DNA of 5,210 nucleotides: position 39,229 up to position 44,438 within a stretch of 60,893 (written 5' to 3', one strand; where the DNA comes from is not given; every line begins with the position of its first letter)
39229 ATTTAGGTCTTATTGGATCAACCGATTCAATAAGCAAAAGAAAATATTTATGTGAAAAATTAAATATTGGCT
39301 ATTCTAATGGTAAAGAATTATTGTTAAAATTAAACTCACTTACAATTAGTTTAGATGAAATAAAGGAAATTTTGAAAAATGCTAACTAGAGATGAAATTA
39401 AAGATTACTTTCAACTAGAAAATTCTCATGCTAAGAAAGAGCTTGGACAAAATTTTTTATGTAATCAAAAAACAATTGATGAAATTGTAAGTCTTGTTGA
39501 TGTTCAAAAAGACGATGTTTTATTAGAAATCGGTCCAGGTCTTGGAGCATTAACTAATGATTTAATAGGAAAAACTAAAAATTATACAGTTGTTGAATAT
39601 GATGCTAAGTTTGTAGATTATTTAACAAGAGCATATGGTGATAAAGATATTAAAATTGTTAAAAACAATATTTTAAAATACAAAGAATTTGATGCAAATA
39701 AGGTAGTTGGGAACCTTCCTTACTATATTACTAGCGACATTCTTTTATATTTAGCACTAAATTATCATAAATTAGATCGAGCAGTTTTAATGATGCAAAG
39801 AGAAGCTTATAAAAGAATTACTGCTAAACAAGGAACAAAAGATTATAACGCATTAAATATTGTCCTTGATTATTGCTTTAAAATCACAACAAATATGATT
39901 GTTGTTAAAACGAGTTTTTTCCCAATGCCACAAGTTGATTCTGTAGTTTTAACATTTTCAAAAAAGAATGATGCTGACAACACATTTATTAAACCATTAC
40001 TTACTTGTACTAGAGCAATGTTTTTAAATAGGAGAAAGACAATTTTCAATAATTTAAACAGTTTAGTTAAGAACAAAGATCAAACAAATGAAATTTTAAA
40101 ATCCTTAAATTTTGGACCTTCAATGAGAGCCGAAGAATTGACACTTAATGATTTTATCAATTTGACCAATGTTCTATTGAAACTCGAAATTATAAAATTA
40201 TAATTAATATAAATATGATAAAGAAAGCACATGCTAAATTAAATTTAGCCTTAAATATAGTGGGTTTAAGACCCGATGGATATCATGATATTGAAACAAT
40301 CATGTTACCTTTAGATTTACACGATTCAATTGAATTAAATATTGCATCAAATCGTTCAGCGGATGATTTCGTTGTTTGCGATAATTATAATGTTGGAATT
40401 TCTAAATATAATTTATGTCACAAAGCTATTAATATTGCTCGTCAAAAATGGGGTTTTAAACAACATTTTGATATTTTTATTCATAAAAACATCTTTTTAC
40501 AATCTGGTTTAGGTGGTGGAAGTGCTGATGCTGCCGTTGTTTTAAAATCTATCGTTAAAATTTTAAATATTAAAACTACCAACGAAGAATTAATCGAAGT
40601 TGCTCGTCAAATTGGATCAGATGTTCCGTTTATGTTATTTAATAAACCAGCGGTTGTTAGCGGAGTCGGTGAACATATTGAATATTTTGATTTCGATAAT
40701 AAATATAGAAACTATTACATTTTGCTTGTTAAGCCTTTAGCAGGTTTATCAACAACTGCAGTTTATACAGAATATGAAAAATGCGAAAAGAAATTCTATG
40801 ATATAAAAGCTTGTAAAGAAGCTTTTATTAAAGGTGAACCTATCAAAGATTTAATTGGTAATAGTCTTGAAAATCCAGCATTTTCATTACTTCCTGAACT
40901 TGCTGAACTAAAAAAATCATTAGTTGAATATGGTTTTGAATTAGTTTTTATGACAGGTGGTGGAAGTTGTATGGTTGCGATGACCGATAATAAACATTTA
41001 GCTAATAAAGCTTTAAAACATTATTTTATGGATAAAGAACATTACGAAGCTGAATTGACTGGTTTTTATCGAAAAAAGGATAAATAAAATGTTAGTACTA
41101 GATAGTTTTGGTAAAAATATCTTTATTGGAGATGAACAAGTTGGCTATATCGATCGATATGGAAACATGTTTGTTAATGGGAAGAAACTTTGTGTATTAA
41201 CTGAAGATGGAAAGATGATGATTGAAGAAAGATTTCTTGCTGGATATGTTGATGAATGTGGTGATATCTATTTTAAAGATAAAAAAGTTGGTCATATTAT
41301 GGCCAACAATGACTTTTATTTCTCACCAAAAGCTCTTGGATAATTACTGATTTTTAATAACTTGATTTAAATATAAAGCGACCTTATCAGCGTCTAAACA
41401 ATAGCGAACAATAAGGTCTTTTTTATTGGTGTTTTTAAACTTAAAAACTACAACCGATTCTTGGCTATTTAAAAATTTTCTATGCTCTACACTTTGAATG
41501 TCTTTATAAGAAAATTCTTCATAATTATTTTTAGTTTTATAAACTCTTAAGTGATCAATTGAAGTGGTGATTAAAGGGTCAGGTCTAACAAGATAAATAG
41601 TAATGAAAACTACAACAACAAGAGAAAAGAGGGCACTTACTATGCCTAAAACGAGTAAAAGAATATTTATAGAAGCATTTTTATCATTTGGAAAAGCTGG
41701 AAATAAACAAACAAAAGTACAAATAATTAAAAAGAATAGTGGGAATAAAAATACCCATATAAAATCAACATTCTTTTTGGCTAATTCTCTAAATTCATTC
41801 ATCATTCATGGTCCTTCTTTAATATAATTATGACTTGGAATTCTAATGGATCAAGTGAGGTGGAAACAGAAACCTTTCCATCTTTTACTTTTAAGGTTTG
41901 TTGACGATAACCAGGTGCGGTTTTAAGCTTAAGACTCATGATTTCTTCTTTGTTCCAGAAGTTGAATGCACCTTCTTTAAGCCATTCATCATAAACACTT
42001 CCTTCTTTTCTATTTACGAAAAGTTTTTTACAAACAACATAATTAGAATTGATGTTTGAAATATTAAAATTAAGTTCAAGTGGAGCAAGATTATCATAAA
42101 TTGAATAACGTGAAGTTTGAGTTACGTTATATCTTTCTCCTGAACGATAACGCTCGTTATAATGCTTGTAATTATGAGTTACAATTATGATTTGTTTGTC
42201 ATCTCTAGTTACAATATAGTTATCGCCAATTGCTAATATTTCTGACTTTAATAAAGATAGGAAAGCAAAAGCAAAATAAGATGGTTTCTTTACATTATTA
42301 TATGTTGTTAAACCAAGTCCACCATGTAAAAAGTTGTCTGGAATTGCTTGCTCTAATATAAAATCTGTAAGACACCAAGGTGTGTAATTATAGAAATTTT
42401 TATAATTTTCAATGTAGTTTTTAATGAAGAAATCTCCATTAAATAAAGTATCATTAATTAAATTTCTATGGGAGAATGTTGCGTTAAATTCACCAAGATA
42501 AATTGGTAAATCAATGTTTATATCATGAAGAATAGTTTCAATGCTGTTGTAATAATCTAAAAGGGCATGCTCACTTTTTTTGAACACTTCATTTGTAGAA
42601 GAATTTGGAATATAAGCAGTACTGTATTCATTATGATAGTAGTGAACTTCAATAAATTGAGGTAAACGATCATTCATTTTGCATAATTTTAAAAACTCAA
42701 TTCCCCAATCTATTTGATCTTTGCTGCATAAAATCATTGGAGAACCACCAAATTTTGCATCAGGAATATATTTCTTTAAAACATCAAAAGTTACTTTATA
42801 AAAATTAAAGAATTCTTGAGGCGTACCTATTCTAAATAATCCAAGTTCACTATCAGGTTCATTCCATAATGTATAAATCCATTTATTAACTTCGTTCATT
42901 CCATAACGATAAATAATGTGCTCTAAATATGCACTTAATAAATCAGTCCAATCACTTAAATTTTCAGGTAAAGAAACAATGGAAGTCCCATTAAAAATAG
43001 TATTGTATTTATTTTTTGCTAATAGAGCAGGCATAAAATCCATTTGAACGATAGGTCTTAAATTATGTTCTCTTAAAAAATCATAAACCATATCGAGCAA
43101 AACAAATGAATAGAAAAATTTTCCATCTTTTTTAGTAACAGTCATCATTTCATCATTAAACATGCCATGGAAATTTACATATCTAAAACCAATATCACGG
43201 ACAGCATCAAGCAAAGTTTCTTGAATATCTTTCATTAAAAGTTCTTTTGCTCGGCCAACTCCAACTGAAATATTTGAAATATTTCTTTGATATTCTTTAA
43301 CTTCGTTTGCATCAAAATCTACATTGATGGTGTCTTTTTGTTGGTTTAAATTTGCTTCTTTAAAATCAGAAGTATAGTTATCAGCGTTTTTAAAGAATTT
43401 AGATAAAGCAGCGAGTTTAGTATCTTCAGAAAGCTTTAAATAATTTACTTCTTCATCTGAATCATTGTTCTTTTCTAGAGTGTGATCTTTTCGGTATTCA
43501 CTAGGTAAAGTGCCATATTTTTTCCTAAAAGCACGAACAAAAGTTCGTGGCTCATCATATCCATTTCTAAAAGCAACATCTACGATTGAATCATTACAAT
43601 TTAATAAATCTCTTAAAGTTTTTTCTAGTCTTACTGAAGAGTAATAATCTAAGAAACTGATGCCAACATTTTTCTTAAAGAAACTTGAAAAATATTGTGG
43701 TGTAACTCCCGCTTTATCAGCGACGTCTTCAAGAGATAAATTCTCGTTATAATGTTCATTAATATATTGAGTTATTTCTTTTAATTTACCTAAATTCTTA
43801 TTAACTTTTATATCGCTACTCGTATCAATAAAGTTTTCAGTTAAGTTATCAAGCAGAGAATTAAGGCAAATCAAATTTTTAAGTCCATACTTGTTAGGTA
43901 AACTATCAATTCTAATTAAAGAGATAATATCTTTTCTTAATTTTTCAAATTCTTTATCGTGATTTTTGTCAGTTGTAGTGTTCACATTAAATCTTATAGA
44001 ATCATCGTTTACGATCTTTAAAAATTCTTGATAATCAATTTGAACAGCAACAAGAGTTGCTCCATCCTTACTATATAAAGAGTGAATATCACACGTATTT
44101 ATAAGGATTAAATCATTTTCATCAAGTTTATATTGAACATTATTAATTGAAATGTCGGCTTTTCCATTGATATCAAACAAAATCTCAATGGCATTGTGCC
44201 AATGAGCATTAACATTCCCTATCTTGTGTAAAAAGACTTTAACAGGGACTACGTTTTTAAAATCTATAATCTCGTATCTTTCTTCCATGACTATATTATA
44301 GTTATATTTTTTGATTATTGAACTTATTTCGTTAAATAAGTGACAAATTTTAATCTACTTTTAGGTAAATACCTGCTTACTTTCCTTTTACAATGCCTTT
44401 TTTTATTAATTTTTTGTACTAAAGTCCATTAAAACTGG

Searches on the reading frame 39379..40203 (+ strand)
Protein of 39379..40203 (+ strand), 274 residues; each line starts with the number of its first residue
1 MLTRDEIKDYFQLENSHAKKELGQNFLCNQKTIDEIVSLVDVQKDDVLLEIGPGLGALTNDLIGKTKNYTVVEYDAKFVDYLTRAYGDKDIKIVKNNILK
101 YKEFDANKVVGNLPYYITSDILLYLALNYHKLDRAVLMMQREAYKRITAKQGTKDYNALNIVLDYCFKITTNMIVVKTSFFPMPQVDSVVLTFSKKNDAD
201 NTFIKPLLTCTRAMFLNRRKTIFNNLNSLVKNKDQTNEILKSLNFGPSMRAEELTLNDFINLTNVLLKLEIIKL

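Call 4: search_protein_families(library=pfam, proteins=[window:39379-40203:+])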
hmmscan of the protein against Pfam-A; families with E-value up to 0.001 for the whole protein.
window:39379-40203:+ (274 aa): 1 family
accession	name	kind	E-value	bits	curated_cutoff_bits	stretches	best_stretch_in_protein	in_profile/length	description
PF00398.26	RrnaAD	-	4.1e-50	170.8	24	1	16-266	2-261/263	Ribosomal RNA adenine dimethylase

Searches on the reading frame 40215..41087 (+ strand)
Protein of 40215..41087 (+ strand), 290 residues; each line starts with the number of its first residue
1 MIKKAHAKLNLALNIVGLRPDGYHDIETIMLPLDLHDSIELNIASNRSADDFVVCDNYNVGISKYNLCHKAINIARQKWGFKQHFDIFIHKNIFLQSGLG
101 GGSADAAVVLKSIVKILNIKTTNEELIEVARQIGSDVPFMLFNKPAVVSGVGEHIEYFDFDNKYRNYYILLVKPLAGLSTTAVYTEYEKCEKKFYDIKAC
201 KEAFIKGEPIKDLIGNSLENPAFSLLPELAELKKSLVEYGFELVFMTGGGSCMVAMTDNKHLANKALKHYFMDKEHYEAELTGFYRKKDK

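Call 4: search_protein_families(library=pfam, proteins=[window:40215-41087:+])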
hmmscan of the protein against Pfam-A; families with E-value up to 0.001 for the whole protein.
window:40215-41087:+ (290 aa): 3 families
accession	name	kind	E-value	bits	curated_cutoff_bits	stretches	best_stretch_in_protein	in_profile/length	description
PF00288.32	GHMP_kinases_N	-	6.1e-13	49.2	22.3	1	66-142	1-85/87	GHMP kinases N terminal domain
PF08544.19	GHMP_kinases_C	-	6.7e-08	33.3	21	1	208-267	11-76/85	GHMP kinases C terminal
PF22700.2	MVD-like_N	-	0.00087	19.4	27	0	39-133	37-131/157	Diphosphomevalonate decarboxylase-like N-terminal domain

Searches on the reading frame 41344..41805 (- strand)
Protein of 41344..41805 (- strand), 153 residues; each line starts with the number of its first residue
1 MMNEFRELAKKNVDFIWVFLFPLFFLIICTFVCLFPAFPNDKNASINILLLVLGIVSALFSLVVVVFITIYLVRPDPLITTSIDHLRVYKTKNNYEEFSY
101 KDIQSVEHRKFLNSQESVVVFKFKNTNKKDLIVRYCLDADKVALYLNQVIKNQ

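Call 4: search_protein_families(library=pfam, proteins=[window:41344-41805:-])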
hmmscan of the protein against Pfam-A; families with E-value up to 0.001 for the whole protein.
window:41344-41805:- (153 aa): 0 families

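Call 47: search_protein_families(library=pfam, proteins=[window:41344-41805:-], max_evalue=0.01)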
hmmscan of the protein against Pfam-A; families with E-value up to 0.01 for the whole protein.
window:41344-41805:- (153 aa): 1 family
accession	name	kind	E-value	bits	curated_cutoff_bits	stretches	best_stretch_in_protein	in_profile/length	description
PF04893.22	Yip1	-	0.0089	16.4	28.6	0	4-71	10-81/173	Yip1 domain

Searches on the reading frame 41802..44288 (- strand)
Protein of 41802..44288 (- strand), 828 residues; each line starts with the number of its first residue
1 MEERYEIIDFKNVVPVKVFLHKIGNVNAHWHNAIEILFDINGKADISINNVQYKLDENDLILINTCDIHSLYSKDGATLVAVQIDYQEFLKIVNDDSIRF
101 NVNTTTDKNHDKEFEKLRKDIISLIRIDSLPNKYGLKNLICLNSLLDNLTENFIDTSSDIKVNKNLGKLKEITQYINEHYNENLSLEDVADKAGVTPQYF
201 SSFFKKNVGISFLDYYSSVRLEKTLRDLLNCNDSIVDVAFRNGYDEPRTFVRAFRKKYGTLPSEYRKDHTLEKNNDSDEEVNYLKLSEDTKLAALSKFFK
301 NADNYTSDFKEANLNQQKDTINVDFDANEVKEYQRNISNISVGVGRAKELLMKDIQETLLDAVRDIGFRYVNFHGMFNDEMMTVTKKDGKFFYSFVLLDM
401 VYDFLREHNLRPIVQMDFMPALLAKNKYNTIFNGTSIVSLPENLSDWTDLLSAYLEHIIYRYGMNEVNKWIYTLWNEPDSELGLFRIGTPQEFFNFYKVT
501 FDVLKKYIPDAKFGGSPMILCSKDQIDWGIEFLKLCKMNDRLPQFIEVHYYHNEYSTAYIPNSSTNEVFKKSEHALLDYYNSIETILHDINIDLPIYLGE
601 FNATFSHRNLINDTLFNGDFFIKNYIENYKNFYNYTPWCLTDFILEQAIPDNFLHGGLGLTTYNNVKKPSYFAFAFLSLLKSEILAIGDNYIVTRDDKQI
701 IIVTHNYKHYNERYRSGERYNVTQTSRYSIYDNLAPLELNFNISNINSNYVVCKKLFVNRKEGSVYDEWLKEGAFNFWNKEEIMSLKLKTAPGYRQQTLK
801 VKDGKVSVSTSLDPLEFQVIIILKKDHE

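Call 3: search_protein_families(library=pfam, proteins=[window:41802-44288:-])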
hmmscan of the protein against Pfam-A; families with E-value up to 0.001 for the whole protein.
window:41802-44288:- (828 aa): 4 families
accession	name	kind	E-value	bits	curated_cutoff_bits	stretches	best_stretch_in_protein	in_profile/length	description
PF01229.23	Glyco_hydro_39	-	6.3e-59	200.5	26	1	336-793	16-458/472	Glycosyl hydrolases family 39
PF12833.13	HTH_18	-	4.6e-21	75.3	33.6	1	190-267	2-79/80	Helix-turn-helix domain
PF00165.29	HTH_AraC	-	1.1e-12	48.2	26.6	1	176-215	1-40/42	Bacterial regulatory helix-turn-helix proteins, AraC family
PF02311.25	AraC_binding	-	0.00011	22.4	21.1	1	28-99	18-91/135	AraC-like ligand binding domain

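Call 12: search_protein_families(library=ncbifam, max_evalue=0.01, proteins=[window:41802-44288:-])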
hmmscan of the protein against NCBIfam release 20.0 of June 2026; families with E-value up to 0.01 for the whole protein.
window:41802-44288:- (828 aa): 31 families (the best 25 are shown)
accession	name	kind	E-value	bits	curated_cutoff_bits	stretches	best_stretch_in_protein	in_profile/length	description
NF047455.1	TF_Staph_AryK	equivalog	3.8e-43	147.8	850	2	25-417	14-402/759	transcriptional regulator AryK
NF047788.1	TransRegPocR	equivalog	8.2e-19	68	500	1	160-271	182-293/296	transcriptional regulator PocR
NF007860.0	PRK10572.1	equivalog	1.7e-18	66.5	208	1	40-272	56-288/292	arabinose operon transcriptional regulator AraC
NF007693.0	PRK10371.1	equivalog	2.4e-17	63.1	253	1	166-272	197-303/309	transcriptional regulator MelR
NF033869.1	viru_reg_Rsp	equivalog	1.1e-15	57.2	400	1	31-318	19-294/701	AraC family transcriptional regulator Rsp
NF012144.2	ramA_TF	equivalog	4.3e-14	52.9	180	1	170-269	8-107/108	RamA family antibiotic efflux transcriptional regulator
NF007584.0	PRK10219.1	equivalog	1e-13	51.5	174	1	170-267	8-105/107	superoxide response transcriptional regulator SoxS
NF049932.1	TranspRegBtr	equivalog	5.2e-13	48.3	900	1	34-268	31-265/531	bacillibactin transport transcriptional regulator Btr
NF010028.0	PRK13503.1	equivalog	1.1e-12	47.9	288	1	28-270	30-274/278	HTH-type transcriptional activator RhaS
NF011701.0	PRK15121.1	equivalog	6.9e-12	45.5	426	1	169-269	7-107/289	MDR efflux pump AcrAB transcriptional activator RobA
NF012228.1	RobA_TF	equivalog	8.5e-12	45.1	380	1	170-270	6-106/286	MDR efflux pump AcrAB transcriptional activator RobA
NF042992.1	alph1,4rhamsidase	equivalog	3e-11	42.8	850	1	441-553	147-255/471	alpha-1,4-L-rhamnosidase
TIGR04094.1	adjacent_YSIRK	equivalog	5.2e-11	42.1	200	1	163-266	281-383/383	YSIRK-targeted surface antigen transcriptional regulator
NF012198.0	MarA_TF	equivalog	1.6e-10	41.2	250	1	168-267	10-109/124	MDR efflux pump AcrAB transcriptional activator MarA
NF008564.0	PRK11511.1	equivalog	2.4e-10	40.6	202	1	168-267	10-109/127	MDR efflux pump AcrAB transcriptional activator MarA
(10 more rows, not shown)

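Call 58: search_solved_structures(query=window:41802-44288:-, show_alignments=2, max_evalue=0.00001)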
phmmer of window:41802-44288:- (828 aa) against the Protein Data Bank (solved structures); distinct sequences matched with E-value up to 0.00001: 26.
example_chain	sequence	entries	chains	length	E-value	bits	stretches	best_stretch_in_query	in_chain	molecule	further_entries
1px8_A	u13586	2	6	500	1.2e-51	179.3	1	341-706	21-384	Beta-xylosidase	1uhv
1w91_A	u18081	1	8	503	1.4e-51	179.1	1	321-707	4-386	BETA-XYLOSIDASE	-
2bs9_A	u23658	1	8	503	1.8e-51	178.7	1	328-707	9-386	BETA-XYLOSIDASE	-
2bfg_A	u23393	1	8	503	1e-50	176.2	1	328-707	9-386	BETA-XYLOSIDASE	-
6yyh_A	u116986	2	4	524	2.7e-47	164.9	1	341-713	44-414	Beta-xylosidase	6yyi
4m29_A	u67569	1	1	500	1.6e-45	159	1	337-720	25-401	Beta-xylosidase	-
4ekj_A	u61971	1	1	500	3.1e-45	158.1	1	337-720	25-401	Beta-xylosidase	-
6uqj_A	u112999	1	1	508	1e-44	156.4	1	339-694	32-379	Beta-xylosidase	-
8i0j_A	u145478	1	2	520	2e-42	148.8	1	337-697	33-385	Glycoside hydrolase family 39 beta-xylosidase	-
8i0x_B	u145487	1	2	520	1.8e-41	145.6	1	337-697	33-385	Glycoside hydrolase family 39 beta-xylosidase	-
6swi_A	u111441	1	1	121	8.3e-16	60.7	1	171-276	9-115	Two-component response regulator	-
3oou_A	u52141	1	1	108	1.7e-13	53.1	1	170-269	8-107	Lin2118 protein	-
3lsg_A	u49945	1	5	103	2.9e-09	39.1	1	170-267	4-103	Two-component response regulator yesN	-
3w81_A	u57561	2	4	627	6e-09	38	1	360-530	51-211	Alpha-L-iduronidase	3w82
6i6x_A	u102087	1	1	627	6.4e-09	38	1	360-530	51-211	Alpha-L-iduronidase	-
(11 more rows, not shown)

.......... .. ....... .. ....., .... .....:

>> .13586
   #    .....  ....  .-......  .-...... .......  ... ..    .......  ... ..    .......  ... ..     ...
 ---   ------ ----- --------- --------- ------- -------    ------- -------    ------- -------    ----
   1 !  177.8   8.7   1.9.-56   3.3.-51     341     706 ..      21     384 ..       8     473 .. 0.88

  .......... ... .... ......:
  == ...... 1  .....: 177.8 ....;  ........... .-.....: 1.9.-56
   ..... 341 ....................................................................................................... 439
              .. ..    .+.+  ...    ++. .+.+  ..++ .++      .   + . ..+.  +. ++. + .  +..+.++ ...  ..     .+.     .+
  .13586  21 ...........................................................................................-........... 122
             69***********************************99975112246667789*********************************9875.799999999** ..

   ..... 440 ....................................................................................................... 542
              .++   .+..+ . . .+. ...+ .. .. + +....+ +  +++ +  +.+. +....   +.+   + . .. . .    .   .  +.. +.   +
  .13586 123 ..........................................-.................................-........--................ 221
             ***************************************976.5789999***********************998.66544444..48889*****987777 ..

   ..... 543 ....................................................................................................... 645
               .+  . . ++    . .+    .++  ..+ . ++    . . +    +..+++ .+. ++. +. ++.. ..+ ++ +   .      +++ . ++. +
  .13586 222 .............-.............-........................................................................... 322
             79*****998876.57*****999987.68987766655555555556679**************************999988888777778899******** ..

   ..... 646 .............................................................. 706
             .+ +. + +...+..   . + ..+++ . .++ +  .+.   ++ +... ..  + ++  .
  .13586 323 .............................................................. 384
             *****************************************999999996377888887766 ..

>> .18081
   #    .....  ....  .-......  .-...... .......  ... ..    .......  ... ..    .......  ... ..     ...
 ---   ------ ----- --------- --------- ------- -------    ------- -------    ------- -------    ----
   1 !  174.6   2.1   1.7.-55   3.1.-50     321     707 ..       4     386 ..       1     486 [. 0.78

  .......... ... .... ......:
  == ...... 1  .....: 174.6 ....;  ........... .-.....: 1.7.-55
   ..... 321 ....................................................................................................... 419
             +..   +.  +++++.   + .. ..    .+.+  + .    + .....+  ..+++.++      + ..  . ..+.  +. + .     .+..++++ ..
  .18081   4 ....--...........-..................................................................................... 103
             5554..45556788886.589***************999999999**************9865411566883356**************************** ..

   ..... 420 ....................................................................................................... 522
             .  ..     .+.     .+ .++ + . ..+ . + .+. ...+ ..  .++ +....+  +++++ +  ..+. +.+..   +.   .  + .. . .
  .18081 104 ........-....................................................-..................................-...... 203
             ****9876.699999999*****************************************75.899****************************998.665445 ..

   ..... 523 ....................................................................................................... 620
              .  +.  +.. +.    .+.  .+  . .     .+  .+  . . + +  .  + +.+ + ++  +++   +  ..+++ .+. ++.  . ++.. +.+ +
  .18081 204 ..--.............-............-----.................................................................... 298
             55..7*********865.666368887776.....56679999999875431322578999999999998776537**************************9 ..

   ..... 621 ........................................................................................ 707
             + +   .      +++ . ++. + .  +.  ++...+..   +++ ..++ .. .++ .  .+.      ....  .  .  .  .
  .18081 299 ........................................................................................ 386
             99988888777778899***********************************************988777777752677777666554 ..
